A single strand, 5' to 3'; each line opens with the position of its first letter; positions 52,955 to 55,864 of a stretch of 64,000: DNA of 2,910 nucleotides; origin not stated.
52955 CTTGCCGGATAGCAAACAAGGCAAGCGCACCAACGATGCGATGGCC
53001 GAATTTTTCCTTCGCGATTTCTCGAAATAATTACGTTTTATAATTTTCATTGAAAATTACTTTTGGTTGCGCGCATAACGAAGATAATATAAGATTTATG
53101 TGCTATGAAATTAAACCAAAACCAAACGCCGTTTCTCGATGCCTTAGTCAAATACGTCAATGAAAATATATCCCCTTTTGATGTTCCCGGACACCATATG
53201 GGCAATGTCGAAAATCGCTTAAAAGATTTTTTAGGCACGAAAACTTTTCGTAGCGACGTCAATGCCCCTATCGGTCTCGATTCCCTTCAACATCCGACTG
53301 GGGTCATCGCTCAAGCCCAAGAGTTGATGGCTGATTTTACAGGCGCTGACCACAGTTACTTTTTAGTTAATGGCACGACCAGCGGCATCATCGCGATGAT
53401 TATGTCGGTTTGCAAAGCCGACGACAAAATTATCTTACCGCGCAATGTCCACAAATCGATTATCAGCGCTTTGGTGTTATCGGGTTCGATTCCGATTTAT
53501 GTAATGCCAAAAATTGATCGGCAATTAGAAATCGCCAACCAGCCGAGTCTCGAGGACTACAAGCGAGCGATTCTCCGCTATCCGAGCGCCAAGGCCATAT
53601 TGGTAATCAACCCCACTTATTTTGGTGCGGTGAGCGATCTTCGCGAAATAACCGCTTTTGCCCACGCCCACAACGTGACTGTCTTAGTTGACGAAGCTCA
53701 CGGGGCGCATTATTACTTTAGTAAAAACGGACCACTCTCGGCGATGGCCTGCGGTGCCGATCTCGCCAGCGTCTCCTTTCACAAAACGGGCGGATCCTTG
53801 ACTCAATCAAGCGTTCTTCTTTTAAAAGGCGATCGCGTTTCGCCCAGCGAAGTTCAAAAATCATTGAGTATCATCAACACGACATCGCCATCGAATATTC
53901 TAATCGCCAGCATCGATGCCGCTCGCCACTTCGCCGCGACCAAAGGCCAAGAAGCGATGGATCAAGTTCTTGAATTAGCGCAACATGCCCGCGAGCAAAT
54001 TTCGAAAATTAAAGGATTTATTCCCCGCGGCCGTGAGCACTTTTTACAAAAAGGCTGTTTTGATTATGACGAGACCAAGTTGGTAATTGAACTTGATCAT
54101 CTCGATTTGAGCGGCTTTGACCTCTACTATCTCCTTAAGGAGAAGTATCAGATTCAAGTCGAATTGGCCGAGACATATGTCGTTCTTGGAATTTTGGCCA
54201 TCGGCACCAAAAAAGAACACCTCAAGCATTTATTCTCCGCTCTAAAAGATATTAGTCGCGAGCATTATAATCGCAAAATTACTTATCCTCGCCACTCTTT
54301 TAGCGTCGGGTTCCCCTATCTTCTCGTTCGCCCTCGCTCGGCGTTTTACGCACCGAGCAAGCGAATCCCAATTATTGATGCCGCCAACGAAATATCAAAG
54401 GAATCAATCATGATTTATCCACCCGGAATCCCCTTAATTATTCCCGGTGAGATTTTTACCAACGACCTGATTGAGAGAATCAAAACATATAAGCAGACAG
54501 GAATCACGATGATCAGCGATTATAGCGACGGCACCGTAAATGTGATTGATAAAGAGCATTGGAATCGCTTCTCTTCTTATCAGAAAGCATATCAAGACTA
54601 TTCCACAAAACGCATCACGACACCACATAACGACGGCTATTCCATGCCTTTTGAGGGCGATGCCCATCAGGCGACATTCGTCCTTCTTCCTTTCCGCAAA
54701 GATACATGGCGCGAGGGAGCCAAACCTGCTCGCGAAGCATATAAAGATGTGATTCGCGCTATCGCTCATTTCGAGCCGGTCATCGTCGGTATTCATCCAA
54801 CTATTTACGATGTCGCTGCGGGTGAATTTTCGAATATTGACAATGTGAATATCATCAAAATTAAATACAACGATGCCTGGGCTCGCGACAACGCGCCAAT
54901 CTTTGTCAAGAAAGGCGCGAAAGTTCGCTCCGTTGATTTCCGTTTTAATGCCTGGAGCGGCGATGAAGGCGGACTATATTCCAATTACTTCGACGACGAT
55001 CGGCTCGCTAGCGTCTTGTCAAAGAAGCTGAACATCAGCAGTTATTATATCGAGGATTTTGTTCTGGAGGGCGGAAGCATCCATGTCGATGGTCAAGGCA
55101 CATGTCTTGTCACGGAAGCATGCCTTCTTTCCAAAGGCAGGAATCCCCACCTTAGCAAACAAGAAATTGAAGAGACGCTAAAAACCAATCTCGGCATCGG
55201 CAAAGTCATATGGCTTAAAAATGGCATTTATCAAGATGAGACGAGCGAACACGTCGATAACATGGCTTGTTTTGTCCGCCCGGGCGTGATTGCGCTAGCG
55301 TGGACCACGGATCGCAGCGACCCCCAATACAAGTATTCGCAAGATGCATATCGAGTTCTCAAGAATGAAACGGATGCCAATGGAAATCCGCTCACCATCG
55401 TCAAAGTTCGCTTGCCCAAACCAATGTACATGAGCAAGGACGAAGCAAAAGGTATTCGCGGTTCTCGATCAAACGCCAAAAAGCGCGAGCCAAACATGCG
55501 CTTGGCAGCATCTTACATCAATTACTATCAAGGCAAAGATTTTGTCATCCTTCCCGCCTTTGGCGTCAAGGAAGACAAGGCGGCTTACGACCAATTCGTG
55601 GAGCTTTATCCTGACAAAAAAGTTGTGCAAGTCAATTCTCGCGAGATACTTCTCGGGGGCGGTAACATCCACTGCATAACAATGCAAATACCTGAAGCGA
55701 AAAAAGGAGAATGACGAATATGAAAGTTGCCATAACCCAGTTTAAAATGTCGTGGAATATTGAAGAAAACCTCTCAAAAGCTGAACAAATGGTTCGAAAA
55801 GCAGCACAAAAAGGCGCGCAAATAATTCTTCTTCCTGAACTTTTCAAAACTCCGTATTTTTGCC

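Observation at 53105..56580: Single-polypeptide fusion of arginine decarboxylase and agmatine deiminase, followed by aguB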

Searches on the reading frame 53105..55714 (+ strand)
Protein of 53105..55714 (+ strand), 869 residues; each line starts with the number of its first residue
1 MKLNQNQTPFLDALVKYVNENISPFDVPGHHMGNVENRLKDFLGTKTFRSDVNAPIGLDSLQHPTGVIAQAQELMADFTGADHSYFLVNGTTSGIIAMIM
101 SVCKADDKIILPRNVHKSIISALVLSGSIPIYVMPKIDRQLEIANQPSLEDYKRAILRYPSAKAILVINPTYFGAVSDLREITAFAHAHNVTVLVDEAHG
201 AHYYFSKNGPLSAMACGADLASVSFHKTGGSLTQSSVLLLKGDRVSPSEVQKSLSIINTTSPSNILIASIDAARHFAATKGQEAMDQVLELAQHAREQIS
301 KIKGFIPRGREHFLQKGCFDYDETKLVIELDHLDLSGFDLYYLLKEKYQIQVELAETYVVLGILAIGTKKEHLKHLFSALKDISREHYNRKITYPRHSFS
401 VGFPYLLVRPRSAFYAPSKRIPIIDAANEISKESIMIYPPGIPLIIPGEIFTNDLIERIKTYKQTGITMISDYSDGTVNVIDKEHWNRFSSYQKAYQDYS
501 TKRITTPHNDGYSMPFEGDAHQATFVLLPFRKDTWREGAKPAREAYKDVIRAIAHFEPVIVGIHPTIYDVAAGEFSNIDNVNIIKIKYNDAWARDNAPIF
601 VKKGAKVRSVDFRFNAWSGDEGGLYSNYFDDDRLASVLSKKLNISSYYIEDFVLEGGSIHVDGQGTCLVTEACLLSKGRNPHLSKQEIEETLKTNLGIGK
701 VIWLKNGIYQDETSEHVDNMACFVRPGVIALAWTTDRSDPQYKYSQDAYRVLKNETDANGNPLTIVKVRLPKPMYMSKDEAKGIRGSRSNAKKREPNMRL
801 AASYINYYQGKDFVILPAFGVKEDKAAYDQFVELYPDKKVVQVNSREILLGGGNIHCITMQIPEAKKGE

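Call 3: search_protein_families(library=pfam, proteins=[window:53105-55714:+], max_evalue=0.01)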
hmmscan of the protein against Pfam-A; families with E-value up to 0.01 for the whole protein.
window:53105-55714:+ (869 aa): 9 families
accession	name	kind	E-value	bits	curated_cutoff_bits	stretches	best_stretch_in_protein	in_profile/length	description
PF04371.20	PAD_porph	-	5.9e-107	358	25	1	514-863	2-321/321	Porphyromonas-type peptidyl-arginine deiminase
PF01276.26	OKR_DC_1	-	1e-73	249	27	1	8-322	1-340/417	Orn/Lys/Arg decarboxylase, major domain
PF01041.23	DegT_DnrJ_EryC1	-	6.9e-11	42.4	19.8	1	73-228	31-173/360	DegT/DnrJ/EryC1/StrS aminotransferase family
PF00155.27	Aminotran_1_2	-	1.8e-08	34.4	19.7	1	65-206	41-195/361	Aminotransferase class I and II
PF00266.25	Aminotran_5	-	3.4e-08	33.3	21.5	1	65-230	42-204/371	Aminotransferase class-V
PF03711.20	OKR_DC_1_C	-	1.9e-07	31.9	24.2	1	373-454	17-99/132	Orn/Lys/Arg decarboxylase, C-terminal domain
PF01212.27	Beta_elim_lyase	-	5.5e-07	29.6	27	1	68-299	34-265/288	Beta-eliminating lyase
PF01053.26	Cys_Met_Meta_PP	-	3.1e-05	23.2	27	1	72-205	58-182/381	Cys/Met metabolism PLP-dependent enzyme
PF05889.19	SepSecS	-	0.0078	15.4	21.1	0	86-201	78-196/389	O-phosphoseryl-tRNA(Sec) selenium transferase, SepSecS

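Call 4: search_protein_families(library=ncbifam, proteins=[window:53105-55714:+], max_evalue=0.01)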
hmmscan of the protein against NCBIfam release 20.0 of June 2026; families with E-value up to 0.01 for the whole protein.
window:53105-55714:+ (869 aa): 38 families (the best 25 are shown)
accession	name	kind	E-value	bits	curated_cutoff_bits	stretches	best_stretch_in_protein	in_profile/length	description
NF010070.0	PRK13551.1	subfamily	3.2e-137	457.2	483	1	504-865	5-364/365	agmatine deiminase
TIGR03380.1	agmatine_aguA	equivalog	5.8e-133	443.3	381.8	1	505-863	1-356/357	agmatine deiminase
NF011928.0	PRK15399.1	subfamily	1.4e-25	89.7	968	2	4-302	126-442/713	lysine decarboxylase LdcC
NF011603.0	PRK15029.1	equivalog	1.6e-23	82.9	1167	1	7-302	140-465/756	arginine decarboxylase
NF010092.0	PRK13578.1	subfamily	2e-23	82.5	794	1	7-133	108-242/720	ornithine decarboxylase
NF011929.0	PRK15400.1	subfamily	4.5e-23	81.4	1056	2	7-303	129-443/714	lysine decarboxylase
TIGR04301.1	ODC_inducible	exception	7.5e-22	77.3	1310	1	7-133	108-242/719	ornithine decarboxylase SpeF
TIGR04318.1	lacto_ODC_hypo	hypoth_equivalog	1.4e-17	63.3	950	1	8-135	91-226/695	putative ornithine decarboxylase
NF008687.0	PRK11706.1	equivalog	4.6e-09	35.5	375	1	70-229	35-181/375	dTDP-4-amino-4,6-dideoxygalactose transaminase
NF004608.1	PRK05937.1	equivalog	8.2e-08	31.4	399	1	57-301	45-281/366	8-amino-7-oxononanoate synthase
NF006810.0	PRK09331.1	subfamily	9.6e-08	31.2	301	1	56-241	57-236/397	Sep-tRNA:Cys-tRNA synthetase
NF008658.2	PRK11658.1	equivalog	6.4e-07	28.3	631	1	72-205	39-163/379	UDP-4-amino-4-deoxy-L-arabinose aminotransferase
TIGR02539.1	SepCysS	equivalog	1e-06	28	365.25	1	58-386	45-368/370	O-phospho-L-seryl-tRNA:Cys-tRNA synthase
TIGR03576.1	pyridox_MJ0158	hypoth_equivalog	5.5e-06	25.8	304.45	1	77-368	66-313/346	TIGR03576 family pyridoxal phosphate-dependent enzyme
TIGR00858.1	bioF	equivalog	6.2e-06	25.2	426.45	1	69-301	69-292/365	8-amino-7-oxononanoate synthase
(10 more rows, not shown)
